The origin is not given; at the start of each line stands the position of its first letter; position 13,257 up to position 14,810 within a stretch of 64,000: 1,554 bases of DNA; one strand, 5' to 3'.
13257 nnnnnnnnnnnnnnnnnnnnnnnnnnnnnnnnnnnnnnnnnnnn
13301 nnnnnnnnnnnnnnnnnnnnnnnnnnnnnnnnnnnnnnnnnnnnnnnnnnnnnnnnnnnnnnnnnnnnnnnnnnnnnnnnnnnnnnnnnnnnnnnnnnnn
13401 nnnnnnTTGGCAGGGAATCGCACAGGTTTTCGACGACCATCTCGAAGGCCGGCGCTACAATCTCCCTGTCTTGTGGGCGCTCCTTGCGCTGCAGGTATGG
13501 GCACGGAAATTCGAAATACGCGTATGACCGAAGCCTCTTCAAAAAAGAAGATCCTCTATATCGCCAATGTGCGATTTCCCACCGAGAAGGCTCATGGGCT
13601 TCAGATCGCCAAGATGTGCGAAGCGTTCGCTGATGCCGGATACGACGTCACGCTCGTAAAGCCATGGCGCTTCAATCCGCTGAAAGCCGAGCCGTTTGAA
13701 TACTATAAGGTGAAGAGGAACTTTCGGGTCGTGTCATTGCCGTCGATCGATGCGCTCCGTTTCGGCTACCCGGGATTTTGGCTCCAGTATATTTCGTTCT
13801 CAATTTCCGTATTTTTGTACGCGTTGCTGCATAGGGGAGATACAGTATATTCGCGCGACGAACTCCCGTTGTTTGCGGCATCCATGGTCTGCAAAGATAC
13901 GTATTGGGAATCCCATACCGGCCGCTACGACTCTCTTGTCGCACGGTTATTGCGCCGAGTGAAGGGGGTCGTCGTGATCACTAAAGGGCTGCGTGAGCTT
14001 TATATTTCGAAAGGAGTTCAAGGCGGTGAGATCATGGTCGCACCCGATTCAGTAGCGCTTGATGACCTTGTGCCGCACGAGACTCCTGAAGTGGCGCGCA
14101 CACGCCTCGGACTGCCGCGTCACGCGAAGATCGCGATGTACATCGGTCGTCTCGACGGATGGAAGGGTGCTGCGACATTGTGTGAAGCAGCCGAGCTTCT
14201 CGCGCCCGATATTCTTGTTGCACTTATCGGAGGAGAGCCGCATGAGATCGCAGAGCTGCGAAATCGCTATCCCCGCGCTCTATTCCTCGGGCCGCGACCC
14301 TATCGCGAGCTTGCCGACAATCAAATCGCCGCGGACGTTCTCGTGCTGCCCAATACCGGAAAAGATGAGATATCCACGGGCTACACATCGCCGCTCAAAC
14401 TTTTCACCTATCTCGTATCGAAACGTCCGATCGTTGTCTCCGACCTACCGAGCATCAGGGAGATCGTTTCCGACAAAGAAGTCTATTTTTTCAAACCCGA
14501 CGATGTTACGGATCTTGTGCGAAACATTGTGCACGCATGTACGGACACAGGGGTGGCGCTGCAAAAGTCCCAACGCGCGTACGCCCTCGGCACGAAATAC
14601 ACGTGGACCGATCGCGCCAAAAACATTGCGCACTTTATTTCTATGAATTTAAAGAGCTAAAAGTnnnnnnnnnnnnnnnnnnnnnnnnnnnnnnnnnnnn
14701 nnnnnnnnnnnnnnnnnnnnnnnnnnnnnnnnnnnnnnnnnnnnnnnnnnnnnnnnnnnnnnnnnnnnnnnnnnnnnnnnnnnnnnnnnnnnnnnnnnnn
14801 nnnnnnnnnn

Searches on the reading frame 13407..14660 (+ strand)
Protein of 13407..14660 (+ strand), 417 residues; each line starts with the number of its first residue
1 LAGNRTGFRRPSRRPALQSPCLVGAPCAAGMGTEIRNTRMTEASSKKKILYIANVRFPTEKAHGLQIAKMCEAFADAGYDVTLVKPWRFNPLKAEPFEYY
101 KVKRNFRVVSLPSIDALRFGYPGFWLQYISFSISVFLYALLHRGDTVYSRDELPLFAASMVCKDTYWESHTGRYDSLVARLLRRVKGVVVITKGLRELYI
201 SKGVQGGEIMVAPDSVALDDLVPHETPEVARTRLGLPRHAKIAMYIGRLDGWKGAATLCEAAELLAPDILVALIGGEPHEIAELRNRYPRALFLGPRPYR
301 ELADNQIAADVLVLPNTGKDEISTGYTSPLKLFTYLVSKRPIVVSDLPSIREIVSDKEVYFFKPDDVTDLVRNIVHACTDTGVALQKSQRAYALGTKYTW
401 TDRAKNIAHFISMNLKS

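Call 4: search_protein_families(library=pfam, proteins=[window:13407-14660:+], max_evalue=0.01)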
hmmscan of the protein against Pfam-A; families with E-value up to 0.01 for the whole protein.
window:13407-14660:+ (417 aa): 4 families
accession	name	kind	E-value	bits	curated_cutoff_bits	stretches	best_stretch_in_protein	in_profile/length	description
PF13692.12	Glyco_trans_1_4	-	4.7e-14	53.3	27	1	241-380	2-142/142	Glycosyl transferases group 1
PF00534.26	Glycos_transf_1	-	1.7e-09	37.9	26.4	1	232-381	7-159/172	Glycosyl transferases group 1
PF13579.12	Glyco_trans_4_4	-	0.00015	22.6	29.7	0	68-213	8-156/158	Glycosyl transferase 4-like domain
PF13439.12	Glyco_transf_4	-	0.00015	22.3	28.5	1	67-218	8-168/170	Glycosyltransferase Family 4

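Call 7: search_protein_families(library=ncbifam, proteins=[window:13407-14660:+], max_evalue=0.01)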
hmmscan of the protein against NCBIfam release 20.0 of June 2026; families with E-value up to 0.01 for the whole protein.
window:13407-14660:+ (417 aa): 10 families
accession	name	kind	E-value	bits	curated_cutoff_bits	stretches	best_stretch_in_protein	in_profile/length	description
TIGR04063.1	stp3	hypoth_equivalog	2e-15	56.6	442.05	1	177-404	150-385/397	TIGR04063 family PEP-CTERM/XrtA system glycosyltransferase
NF047684.1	TeichurnBiosyTuaC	equivalog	4.9e-13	48.8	550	1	201-404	179-379/391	teichuronic acid biosynthesis protein TuaC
NF007640.0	PRK10307.1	subfamily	3.7e-12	45.9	276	1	180-393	167-385/411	WcaI family glycosyltransferase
NF053787.1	GlcN_PG_synth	equivalog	6.6e-08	31.8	480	1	171-407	130-352/361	N-acetylglucosaminyl phosphatidylglycerol synthase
TIGR03449.1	mycothiol_MshA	equivalog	1.8e-06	27.2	462.5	1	198-317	179-312/406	D-inositol-3-phosphate glycosyltransferase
TIGR04047.1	MSMEG_0565_glyc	hypoth_equivalog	0.00021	20.5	259.85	1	293-406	261-366/373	MSMEG_0565 family glycosyltransferase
TIGR04007.1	wcaI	equivalog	0.0019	16.9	800.45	1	182-278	171-269/407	colanic acid biosynthesis glycosyltransferase WcaI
TIGR02149.1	glgA_Coryne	subfamily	0.0027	16.9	302.4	0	207-279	169-243/391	glycogen synthase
NF038295.1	EPS_HpsP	equivalog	0.0032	16.5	550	0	336-407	308-380/388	hormogonium polysaccharide biosynthesis glycosyltransferase HpsP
NF038298.1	EPS_HpsO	equivalog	0.0032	16.3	575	1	182-410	144-383/388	hormogonium polysaccharide biosynthesis glycosyltransferase HpsO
